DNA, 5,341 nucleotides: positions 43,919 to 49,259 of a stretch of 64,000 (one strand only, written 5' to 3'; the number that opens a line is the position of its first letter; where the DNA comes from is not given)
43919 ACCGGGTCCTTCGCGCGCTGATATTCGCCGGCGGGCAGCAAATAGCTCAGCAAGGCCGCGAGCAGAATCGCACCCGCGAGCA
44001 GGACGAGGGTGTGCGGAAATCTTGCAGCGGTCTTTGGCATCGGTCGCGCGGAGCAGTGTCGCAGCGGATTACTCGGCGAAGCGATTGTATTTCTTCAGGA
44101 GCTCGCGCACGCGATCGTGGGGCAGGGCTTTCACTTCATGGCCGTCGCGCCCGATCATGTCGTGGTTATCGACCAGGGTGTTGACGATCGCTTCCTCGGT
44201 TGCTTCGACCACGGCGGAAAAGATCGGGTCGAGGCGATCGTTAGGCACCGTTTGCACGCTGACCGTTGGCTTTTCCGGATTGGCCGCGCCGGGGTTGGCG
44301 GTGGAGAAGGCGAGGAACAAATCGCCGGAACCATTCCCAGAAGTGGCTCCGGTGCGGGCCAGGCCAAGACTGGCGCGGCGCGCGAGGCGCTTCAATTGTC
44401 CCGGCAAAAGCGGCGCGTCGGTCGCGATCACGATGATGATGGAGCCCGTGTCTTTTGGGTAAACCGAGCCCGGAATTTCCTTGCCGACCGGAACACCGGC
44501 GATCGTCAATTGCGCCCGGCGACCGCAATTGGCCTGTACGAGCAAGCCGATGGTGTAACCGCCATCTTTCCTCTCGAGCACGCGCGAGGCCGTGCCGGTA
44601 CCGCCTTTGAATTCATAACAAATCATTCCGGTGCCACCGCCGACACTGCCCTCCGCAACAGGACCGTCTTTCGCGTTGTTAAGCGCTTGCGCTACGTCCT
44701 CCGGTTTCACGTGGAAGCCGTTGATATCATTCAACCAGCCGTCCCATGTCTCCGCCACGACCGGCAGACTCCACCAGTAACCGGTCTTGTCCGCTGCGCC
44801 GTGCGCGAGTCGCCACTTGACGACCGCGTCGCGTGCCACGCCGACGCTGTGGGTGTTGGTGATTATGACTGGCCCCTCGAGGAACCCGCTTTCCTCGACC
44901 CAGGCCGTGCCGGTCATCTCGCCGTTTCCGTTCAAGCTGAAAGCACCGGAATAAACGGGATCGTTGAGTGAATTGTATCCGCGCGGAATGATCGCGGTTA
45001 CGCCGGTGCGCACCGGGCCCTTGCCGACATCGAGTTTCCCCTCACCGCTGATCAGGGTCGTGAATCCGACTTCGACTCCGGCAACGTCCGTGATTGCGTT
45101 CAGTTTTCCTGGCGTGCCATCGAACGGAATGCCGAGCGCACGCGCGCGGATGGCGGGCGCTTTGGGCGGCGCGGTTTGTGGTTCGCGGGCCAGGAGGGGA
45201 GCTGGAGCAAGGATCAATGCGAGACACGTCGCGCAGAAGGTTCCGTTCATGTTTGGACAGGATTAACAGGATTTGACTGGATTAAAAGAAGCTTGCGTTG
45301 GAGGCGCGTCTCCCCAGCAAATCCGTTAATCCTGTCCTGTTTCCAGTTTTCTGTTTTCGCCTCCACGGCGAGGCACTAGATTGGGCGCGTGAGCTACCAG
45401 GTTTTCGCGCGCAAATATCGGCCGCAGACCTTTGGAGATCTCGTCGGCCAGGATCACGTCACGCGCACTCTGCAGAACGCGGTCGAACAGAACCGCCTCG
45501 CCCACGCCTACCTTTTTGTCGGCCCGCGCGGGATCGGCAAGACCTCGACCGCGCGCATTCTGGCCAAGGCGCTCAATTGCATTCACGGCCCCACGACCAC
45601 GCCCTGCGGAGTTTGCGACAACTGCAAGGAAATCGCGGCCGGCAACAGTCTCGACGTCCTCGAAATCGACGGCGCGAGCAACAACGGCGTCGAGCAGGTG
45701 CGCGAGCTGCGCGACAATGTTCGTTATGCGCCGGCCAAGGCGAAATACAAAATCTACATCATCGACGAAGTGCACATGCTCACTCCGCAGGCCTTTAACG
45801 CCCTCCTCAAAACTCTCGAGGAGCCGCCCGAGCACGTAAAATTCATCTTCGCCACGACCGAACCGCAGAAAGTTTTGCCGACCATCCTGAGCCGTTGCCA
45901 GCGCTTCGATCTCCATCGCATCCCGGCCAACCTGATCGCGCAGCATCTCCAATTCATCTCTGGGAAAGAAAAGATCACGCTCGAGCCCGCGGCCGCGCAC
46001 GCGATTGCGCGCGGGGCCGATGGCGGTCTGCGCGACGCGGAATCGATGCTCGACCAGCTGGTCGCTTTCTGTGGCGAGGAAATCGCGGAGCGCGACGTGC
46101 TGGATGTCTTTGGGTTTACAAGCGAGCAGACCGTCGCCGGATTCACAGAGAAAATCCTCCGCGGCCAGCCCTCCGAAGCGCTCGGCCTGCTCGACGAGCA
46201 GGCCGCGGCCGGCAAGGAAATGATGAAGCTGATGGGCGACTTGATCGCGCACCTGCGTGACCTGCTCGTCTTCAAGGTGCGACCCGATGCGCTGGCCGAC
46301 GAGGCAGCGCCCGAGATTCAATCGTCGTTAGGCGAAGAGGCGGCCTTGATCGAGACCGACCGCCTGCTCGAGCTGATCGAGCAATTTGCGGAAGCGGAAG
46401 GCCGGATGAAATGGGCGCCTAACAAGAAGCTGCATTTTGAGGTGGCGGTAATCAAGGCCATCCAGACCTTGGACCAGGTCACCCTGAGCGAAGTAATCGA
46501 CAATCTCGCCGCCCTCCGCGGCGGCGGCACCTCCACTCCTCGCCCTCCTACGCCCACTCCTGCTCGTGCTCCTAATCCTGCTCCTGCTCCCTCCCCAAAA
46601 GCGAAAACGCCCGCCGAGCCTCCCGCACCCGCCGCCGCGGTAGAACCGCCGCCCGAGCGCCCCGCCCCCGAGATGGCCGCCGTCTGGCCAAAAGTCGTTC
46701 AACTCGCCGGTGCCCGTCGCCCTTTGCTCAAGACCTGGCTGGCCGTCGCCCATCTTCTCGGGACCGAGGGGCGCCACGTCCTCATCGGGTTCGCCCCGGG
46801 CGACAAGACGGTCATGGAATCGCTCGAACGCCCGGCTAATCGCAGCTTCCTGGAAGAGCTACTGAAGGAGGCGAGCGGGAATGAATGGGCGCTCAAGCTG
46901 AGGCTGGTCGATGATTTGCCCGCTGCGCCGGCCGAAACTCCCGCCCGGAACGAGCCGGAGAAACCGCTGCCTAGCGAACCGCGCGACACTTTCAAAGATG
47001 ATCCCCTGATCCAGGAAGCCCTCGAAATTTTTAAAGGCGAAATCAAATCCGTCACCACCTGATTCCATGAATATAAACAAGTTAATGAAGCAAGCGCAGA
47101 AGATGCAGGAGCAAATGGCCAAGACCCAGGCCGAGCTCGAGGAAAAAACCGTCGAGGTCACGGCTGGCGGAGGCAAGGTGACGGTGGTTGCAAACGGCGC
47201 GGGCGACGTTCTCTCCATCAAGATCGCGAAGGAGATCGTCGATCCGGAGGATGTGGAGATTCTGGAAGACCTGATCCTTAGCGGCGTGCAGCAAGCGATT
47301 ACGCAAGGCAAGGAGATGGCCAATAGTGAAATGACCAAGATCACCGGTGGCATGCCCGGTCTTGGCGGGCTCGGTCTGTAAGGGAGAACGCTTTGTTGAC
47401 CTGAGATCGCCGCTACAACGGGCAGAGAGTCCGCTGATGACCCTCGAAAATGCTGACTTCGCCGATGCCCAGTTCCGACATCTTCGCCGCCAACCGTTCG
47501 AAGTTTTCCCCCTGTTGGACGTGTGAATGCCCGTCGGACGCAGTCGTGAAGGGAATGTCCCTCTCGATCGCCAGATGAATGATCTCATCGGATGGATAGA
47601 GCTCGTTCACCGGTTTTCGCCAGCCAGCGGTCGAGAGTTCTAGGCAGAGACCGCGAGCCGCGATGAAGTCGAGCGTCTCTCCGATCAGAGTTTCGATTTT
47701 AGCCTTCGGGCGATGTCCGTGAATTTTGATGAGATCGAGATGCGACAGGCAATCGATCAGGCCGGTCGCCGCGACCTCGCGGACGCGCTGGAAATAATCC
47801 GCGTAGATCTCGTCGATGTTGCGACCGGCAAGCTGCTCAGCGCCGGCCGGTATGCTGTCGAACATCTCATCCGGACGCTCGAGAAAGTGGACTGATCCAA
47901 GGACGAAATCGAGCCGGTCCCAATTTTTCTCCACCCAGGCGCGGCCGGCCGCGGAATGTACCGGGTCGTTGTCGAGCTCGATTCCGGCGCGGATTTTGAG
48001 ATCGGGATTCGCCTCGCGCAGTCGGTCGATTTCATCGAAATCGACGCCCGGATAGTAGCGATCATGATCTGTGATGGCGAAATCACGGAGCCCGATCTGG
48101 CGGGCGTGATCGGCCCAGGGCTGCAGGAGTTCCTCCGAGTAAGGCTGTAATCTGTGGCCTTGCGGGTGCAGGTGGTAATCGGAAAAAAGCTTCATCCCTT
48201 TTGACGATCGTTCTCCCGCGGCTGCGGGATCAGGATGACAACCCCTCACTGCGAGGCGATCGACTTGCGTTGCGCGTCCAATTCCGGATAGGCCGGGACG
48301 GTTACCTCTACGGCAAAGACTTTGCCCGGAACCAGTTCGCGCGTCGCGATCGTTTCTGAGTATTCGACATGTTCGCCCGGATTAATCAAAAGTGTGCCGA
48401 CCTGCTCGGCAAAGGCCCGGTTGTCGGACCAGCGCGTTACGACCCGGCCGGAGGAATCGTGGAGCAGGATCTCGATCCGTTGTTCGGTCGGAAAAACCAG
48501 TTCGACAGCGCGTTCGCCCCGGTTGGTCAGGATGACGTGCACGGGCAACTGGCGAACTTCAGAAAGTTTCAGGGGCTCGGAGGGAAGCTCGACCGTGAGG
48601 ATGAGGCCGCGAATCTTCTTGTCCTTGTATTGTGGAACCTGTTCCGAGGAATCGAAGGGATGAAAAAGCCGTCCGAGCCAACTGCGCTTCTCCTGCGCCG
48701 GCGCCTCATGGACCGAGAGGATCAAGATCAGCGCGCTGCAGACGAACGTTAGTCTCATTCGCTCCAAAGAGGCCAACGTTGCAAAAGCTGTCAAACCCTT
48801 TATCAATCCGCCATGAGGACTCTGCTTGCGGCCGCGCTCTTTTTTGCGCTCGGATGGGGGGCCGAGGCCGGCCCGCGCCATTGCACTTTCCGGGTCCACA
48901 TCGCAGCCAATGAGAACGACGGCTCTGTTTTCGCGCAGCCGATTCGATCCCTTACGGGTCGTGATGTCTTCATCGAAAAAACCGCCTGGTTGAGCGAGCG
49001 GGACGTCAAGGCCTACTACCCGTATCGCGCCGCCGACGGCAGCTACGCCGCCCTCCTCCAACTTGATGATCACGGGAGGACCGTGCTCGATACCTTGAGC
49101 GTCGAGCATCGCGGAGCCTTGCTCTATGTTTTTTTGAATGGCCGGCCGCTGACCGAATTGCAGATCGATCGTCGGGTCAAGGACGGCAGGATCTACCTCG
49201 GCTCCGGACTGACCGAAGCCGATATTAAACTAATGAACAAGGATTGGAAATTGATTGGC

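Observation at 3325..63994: Hyper-abundant 9-mer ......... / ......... dispersed through genes and spacers (uptake-sequence-like or Chi/KOPS-like genomic word)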

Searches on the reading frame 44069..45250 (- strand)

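Call 41: search_protein_families(library=pfam, proteins=[window:44069-45250:-], max_evalue=0.0001)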
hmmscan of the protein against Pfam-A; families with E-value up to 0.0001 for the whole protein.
window:44069-45250:- (393 aa): 1 family
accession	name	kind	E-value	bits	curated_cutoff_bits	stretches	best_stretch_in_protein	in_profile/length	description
PF03576.19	Peptidase_S58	-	2.3e-118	395.6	23.9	1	51-372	1-306/307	Peptidase family S58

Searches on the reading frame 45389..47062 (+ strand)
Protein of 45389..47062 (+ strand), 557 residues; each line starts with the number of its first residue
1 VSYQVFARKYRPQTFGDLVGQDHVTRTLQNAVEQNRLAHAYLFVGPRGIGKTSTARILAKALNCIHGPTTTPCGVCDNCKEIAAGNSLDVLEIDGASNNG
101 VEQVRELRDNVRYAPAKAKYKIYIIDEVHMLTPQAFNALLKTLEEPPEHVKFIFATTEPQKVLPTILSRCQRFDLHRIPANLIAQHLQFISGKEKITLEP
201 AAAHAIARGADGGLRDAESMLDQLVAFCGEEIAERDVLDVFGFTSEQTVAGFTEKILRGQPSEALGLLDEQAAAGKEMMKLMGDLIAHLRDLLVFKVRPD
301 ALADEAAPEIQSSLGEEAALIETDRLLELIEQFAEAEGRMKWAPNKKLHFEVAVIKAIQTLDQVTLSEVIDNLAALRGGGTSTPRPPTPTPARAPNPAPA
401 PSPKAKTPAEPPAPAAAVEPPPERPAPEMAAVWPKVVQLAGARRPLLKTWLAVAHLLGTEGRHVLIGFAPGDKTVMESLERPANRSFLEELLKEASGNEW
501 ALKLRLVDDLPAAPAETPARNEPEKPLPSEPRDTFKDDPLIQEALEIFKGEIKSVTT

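Call 8: search_protein_families(library=pfam, proteins=[window:45389-47062:+])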
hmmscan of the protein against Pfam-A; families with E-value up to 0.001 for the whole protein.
window:45389-47062:+ (557 aa): 10 families
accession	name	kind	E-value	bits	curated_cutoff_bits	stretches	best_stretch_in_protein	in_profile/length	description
PF13177.12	DNA_pol3_delta2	-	2.1e-49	168.1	27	1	21-177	2-159/161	DNA polymerase III, delta subunit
PF22608.2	DNAX_ATPase_lid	-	5.3e-14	52.2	27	1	183-229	2-48/49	DNA polymerase III clamp loader subunit, ATPase lid domain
PF00004.35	AAA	-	6.6e-14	52.9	21.2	1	42-172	2-125/131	ATPase family associated with various cellular activities (AAA)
PF12169.13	DNA_pol3_gamma3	-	1.7e-12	47.7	24.4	1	234-371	3-141/143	DNA polymerase III subunits gamma and tau domain III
PF05496.18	RuvB_N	-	1.5e-07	31.8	27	1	11-72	2-67/159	Holliday junction DNA helicase RuvB P-loop domain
PF07728.20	AAA_5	-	5.4e-07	30.1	22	1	42-148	3-95/139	AAA domain (dynein-related subfamily)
PF13401.12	AAA_22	-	1.5e-06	29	27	1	41-157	8-123/130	AAA domain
PF07724.20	AAA_2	-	1.8e-05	25.3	27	1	41-145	6-101/166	AAA domain (Cdc48 subfamily)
PF13191.12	AAA_16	-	0.0007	20.6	32.6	0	18-63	2-49/167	AAA ATPase domain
PF13604.12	AAA_30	-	0.00091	19.4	27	0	41-146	21-115/191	AAA domain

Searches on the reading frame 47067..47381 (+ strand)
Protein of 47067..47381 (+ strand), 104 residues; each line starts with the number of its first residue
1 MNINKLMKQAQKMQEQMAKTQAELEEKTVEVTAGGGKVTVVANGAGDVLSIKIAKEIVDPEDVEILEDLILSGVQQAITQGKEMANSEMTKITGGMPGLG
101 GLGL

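Call 41: search_protein_families(library=pfam, proteins=[window:47067-47381:+], max_evalue=0.0001)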
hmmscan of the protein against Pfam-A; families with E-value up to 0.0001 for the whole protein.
window:47067-47381:+ (104 aa): 1 family
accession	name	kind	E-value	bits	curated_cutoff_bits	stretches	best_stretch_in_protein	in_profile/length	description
PF02575.21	YbaB_DNA_bd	-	1.8e-32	111.8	25.5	1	7-96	1-90/91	YbaB/EbfC DNA-binding family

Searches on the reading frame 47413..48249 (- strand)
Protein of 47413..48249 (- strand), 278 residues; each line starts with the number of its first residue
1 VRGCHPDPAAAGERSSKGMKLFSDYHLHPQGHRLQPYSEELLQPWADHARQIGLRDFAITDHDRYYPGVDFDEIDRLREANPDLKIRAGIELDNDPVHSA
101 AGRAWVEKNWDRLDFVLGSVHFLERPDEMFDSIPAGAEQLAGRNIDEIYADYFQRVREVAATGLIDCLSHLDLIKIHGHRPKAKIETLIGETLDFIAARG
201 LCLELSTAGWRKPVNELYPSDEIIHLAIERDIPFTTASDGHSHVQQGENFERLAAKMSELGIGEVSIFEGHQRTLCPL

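Call 41: search_protein_families(library=pfam, proteins=[window:47413-48249:-], max_evalue=0.0001)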
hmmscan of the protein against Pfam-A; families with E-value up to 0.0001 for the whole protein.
window:47413-48249:- (278 aa): 1 family
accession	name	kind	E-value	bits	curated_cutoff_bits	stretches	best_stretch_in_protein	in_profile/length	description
PF02811.25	PHP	-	1.5e-15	58.3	26.4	1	24-208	1-164/164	PHP domain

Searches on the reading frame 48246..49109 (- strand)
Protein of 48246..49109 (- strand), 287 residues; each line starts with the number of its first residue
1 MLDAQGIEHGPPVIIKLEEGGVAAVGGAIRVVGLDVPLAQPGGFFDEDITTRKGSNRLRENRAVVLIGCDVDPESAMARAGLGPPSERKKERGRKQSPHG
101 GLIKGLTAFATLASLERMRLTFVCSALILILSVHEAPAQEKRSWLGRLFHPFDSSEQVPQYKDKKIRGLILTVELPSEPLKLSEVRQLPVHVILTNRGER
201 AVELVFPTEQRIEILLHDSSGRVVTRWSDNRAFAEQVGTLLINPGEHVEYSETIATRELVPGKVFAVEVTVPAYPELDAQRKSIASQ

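Call 41: search_protein_families(library=pfam, proteins=[window:48246-49109:-], max_evalue=0.0001)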
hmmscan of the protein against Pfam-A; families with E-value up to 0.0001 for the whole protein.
window:48246-49109:- (287 aa): 1 family
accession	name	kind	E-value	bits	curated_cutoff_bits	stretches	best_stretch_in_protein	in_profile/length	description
PF12690.13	BsuPI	-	3.4e-17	62.7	22.9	1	187-272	13-97/101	Intracellular proteinase inhibitor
